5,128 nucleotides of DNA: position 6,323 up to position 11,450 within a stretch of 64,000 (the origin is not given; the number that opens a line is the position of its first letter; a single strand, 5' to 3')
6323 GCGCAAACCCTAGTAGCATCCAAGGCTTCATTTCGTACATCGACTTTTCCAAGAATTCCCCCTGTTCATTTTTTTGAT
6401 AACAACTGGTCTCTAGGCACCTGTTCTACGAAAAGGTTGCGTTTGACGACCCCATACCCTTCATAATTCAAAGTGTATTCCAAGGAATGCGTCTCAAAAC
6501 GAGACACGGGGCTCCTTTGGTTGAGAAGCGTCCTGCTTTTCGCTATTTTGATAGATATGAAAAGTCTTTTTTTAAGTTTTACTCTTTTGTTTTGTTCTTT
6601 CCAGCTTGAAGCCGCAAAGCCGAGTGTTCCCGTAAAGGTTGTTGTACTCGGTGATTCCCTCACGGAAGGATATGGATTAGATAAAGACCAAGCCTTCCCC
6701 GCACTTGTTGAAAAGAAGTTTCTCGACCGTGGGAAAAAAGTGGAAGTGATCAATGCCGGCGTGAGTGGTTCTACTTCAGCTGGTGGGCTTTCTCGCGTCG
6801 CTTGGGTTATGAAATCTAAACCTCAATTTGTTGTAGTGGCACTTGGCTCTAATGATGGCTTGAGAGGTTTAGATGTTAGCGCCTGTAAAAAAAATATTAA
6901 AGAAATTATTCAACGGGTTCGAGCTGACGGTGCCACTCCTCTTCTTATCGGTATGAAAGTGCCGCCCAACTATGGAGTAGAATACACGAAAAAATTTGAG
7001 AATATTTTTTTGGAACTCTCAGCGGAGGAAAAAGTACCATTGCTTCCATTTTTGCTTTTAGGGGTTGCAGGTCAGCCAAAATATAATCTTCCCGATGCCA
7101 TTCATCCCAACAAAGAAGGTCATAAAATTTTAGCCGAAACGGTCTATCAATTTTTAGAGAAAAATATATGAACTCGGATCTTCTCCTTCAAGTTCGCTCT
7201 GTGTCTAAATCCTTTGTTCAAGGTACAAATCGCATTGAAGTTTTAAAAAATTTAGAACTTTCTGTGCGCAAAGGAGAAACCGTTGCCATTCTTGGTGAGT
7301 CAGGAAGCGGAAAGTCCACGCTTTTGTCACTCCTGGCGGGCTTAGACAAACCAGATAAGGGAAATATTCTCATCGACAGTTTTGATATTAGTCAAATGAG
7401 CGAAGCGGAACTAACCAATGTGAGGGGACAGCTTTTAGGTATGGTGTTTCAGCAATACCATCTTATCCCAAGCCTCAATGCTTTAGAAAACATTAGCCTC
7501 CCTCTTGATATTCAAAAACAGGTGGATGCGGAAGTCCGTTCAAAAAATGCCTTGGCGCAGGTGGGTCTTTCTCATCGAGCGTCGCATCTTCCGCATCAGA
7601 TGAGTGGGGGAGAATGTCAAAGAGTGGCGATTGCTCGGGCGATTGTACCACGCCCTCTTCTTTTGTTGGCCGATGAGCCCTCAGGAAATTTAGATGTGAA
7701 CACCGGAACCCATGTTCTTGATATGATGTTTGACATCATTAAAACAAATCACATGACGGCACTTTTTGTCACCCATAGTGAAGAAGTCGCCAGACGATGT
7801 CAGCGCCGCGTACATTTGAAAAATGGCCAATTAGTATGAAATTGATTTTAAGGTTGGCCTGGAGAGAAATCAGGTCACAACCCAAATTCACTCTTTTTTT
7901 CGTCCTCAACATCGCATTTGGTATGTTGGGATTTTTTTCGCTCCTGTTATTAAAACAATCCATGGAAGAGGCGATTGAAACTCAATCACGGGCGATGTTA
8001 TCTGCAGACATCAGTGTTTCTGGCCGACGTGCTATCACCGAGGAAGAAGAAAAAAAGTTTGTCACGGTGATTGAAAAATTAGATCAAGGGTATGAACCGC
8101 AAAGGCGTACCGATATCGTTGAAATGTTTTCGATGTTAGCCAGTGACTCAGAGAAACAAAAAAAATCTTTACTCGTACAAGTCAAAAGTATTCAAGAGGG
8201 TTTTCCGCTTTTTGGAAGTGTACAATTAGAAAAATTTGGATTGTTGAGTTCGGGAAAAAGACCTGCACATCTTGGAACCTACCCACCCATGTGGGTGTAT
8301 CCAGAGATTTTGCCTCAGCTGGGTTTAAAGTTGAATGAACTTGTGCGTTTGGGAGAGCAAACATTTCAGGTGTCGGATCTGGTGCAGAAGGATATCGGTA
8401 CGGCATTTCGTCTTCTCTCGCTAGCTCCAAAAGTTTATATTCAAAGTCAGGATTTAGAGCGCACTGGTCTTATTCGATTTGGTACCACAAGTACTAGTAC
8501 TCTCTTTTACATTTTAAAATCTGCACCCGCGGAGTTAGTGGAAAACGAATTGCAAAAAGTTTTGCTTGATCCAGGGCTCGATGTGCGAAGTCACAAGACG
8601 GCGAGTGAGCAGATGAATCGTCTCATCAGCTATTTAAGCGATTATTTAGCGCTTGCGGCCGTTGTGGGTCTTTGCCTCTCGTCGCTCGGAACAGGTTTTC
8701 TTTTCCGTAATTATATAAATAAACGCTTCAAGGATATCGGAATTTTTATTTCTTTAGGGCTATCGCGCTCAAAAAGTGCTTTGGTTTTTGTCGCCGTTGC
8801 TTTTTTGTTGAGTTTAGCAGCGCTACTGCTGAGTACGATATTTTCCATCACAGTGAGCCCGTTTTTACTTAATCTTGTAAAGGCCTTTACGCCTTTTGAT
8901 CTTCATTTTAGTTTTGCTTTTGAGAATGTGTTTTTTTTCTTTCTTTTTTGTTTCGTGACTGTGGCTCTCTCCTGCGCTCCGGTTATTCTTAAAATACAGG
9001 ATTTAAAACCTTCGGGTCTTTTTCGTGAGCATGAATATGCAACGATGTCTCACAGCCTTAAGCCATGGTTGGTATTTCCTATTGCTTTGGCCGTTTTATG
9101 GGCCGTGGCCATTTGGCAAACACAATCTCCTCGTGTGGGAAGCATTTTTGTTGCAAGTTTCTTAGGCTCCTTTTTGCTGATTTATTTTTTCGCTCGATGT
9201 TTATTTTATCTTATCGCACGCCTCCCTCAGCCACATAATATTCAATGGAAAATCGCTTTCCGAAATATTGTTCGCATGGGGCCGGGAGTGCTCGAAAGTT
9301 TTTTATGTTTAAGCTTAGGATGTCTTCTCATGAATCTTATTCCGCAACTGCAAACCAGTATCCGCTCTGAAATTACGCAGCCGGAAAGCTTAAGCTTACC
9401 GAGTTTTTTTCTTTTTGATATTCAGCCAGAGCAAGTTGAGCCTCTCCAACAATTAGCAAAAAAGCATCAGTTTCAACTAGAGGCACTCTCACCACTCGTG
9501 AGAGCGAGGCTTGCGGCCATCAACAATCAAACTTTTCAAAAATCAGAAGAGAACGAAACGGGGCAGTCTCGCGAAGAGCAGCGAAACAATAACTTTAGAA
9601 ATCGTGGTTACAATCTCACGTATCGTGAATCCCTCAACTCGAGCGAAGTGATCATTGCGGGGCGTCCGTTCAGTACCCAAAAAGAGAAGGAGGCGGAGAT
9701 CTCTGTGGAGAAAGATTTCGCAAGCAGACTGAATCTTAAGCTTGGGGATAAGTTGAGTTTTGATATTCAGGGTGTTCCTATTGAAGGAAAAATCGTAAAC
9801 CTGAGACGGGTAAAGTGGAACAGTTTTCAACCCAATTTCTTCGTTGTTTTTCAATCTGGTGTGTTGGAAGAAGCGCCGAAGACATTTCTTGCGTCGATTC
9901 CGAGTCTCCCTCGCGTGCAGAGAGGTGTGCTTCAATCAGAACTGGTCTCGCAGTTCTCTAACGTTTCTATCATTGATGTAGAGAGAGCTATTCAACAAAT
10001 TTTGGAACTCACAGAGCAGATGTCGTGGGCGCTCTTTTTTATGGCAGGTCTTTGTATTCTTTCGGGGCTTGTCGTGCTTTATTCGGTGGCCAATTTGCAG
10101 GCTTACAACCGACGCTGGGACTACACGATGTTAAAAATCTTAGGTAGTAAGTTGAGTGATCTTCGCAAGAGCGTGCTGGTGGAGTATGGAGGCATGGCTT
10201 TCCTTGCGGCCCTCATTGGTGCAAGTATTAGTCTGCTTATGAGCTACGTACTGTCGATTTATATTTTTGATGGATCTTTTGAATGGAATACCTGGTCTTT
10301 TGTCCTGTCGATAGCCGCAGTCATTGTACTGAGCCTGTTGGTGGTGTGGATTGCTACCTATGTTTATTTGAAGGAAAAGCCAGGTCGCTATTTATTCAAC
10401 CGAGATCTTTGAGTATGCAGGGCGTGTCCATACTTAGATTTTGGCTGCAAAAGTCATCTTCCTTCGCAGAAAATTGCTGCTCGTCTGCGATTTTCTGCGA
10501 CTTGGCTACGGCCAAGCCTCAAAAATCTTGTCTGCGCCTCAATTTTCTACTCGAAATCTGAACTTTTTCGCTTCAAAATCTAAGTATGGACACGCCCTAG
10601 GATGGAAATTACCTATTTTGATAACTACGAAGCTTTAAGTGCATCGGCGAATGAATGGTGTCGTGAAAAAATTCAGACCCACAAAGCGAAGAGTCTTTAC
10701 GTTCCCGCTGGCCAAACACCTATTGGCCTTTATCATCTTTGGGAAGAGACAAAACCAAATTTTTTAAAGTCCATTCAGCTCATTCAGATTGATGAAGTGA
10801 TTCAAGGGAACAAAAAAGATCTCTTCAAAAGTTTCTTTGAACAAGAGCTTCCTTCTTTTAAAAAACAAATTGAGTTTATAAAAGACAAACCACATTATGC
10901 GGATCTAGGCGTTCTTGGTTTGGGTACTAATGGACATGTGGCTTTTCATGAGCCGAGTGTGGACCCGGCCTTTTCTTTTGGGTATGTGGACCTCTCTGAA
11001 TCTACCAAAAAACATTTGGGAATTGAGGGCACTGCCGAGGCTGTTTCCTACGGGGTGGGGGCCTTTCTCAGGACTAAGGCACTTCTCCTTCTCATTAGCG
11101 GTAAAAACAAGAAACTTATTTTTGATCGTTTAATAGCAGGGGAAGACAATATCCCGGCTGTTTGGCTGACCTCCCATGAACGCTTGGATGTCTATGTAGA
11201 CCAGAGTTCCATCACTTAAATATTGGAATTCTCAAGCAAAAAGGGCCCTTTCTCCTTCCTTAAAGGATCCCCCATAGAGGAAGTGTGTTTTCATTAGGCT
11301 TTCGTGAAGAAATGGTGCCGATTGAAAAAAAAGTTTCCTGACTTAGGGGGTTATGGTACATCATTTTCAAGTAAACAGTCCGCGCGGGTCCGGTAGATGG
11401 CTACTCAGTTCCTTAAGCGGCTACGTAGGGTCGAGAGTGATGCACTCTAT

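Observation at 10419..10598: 180-bp palindromic element with perfect 24-bp termini that exactly fills the intergenic gap upstream of a nagB-like gene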

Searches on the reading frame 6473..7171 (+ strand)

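Call 31: search_protein_families(library=ncbifam, proteins=[window:6473-7171:+], max_evalue=0.001)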
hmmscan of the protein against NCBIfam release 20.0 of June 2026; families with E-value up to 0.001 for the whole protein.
window:6473-7171:+ (232 aa): 2 families
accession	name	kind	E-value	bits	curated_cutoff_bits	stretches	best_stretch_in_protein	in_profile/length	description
NF007819.1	PRK10528.1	equivalog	3e-47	161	270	1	34-229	9-205/210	multifunctional acyl-CoA thioesterase I/protease I/lysophospholipase L1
NF042968.1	AcxylEst_AxeA1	equivalog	1.5e-07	30.1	700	1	53-224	274-459/459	acetylxylan esterase AxeA1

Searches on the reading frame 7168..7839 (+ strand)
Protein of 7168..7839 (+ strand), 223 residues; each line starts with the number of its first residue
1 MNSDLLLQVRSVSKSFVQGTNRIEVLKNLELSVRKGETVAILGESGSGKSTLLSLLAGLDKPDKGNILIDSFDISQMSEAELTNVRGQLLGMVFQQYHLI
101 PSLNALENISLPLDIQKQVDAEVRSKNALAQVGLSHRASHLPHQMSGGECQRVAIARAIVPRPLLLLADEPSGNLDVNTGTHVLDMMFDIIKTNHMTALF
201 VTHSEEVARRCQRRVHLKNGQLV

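Call 31: search_protein_families(library=ncbifam, proteins=[window:7168-7839:+], max_evalue=0.001)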
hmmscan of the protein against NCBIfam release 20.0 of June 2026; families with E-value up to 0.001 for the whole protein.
window:7168-7839:+ (223 aa): 188 families (the best 25 are shown)
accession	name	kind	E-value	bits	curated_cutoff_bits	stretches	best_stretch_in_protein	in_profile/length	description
TIGR02211.1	LolD_lipo_ex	equivalog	2.8e-69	233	307.75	1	6-222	1-219/221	lipoprotein-releasing ABC transporter ATP-binding protein LolD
NF007879.0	PRK10584.1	equivalog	5.3e-67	225.9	336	1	1-222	1-224/228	putative ABC transporter ATP-binding protein YbbA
NF008639.0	PRK11629.1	equivalog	6.3e-61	205.8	360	1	2-222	2-224/234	lipoprotein-releasing ABC transporter ATP-binding protein LolD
TIGR02673.1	FtsE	equivalog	3.8e-57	193.4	264.85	1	7-220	2-213/214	cell division ATP-binding protein FtsE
NF038007.1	ABC_ATP_DarD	equivalog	1.3e-54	184.9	375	1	7-222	2-218/218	darobactin export ABC transporter ATP-binding protein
TIGR02982.1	heterocyst_DevA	subfamily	4.1e-54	183.5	295.8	1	7-222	2-219/220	ABC exporter ATP-binding subunit, DevA family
TIGR03608.1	L_ocin_972_ABC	subfamily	1.4e-51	174.9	254.85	1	21-217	9-206/206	putative bacteriocin export ABC transporter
NF007826.0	PRK10535.1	equivalog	5e-50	170.4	966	1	6-223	4-222/648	macrolide ABC transporter ATP-binding protein/permease MacB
TIGR02314.1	ABC_MetN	equivalog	8.9e-48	163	499.7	1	7-223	2-220/343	methionine ABC transporter ATP-binding protein MetN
TIGR02315.1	ABC_phnC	equivalog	1.2e-47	162.4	266.1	1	6-223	1-225/243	phosphonate ABC transporter ATP-binding protein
NF007027.0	PRK09493.1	equivalog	2.3e-47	161.4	379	1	7-220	2-212/240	glutamine ABC transporter ATP-binding protein GlnQ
NF040933.2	ABC_arch_GlcV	equivalog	2.9e-47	161.3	450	1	8-206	4-203/357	glucose ABC transporter ATP-binding protein GlcV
NF006987.0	PRK09452.1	equivalog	3.8e-45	154.2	482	1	4-221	15-225/378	spermidine/putrescine ABC transporter ATP-binding protein PotA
TIGR03265.1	PhnT2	equivalog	1.2e-44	153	457.7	1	7-215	5-205/353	putative 2-aminoethylphosphonate ABC transporter ATP-binding protein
TIGR01186.1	proV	subfamily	5.5e-44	150.7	326.6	1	25-223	8-209/363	betaine/proline/choline family ABC transporter ATP-binding protein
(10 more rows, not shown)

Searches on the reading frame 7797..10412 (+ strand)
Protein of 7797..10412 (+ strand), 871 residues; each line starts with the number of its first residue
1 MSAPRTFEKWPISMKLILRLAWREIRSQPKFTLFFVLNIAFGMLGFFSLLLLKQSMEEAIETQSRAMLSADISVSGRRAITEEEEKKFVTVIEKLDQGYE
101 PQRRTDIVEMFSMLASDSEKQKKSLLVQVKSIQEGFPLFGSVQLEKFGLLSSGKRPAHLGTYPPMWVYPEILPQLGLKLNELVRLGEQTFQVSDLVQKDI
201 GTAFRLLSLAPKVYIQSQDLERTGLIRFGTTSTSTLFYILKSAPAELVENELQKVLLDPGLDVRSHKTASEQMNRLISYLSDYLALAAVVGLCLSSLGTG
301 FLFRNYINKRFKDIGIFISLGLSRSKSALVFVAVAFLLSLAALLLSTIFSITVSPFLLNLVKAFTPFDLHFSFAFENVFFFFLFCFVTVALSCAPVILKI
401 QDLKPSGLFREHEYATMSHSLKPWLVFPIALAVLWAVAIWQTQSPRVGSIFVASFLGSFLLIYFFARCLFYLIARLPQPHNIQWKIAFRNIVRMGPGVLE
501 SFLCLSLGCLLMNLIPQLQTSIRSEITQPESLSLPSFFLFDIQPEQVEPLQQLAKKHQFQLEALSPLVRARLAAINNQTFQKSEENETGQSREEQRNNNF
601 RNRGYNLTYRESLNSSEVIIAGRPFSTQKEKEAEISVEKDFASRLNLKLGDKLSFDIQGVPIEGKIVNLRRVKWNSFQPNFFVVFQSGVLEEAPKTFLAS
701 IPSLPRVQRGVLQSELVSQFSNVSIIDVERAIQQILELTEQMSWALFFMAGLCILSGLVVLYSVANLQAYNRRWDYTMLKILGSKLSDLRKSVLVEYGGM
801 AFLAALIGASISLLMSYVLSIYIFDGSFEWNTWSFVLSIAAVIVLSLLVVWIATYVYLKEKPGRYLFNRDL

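Call 31: search_protein_families(library=ncbifam, proteins=[window:7797-10412:+], max_evalue=0.001)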
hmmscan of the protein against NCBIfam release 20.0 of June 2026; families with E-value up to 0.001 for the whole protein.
window:7797-10412:+ (871 aa): 3 families
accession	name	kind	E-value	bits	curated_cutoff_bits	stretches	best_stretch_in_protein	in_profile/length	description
NF041854.1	ABC_perm_YbbP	equivalog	7.8e-74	249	999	1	16-854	1-796/806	putative ABC transporter permease subunit YbbP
TIGR03434.1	ADOP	subfamily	1.3e-12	46.7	622.3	2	245-374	637-771/803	ADOP family duplicated permease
NF038346.1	FtsX_actino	exception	0.00022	20.7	250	1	724-856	161-300/308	permease-like cell division protein FtsX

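Call 32: search_protein_families(library=pfam, proteins=[window:7797-10412:+], max_evalue=0.001)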
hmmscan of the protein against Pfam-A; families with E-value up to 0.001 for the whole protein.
window:7797-10412:+ (871 aa): 1 family
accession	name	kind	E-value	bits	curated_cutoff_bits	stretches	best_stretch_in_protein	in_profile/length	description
PF02687.27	FtsX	-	2e-23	83.2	25.5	2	748-862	2-120/120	FtsX-like permease C-terminal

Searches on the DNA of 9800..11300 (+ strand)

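Call 7: search_rna_families(source=window, start=9800, end=11300, threshold=evalue, max_evalue=10)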
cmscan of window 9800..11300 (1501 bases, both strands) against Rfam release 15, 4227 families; matches with E-value up to 10: 1.
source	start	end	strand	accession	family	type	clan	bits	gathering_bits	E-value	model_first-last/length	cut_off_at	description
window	10733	10785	-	RF02663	GmglnB1_5p_UTR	Cis-reg;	-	21.1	54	0.53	1-85/85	no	GmglnB1 5'UTR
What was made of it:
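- On Known RNA families (6S RNA and others): A permissive cmscan (E up to 10) of 9800-11300 found nothing in the element (call 7).
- No Rfam family matches (call 7).
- Tried and rejected: Known RNA families: the Rfam scan was negative, so 6S-like rod RNA was rejected (call 7).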

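Call 34: search_dna_similar(query=window:10419-10598:+, collection=plasmids, mode=distant, max_evalue=1)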
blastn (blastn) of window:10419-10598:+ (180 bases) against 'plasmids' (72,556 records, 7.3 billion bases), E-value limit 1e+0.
No match.

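Call 35: search_dna_similar(query=window:10419-10598:+, collection=phages, mode=distant, max_evalue=1)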
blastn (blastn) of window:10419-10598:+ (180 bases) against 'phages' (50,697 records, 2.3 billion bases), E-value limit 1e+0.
No match.
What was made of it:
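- On Correia / ERIC: The Rfam scan found no RNA family (call 7), and the plasmid and phage DNA searches found nothing similar (calls 34, 35).
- Plasmids and phages (calls 34, 35).
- Tried and rejected: blastn against plasmids and phages (calls 34, 35).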

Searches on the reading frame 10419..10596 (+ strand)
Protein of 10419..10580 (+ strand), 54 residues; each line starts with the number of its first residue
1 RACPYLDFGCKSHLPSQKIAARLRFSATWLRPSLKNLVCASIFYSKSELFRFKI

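Call 26: find_homologous_proteins(query=window:10419-10580:+, max_evalue=10)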
Query window:10419-10580:+: no candidate shares three 5-residue words with the query. No homologue found.

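Call 33: search_protein_representatives(protein=window:10441-10596:+)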
Query: 52 residues. Proteins with E-value up to 0.001 (for the whole library): 0; up to 1e-10: 0; up to 1e-30: 0. The best 0 are listed.
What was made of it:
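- No ORF homologues (calls 26, 33) and no Rfam family (call 7). Predicted proteins that could be spurious ORFs over other copies (calls 26, 33).
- Tried and rejected: Neither search returned a hit (calls 26, 33).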
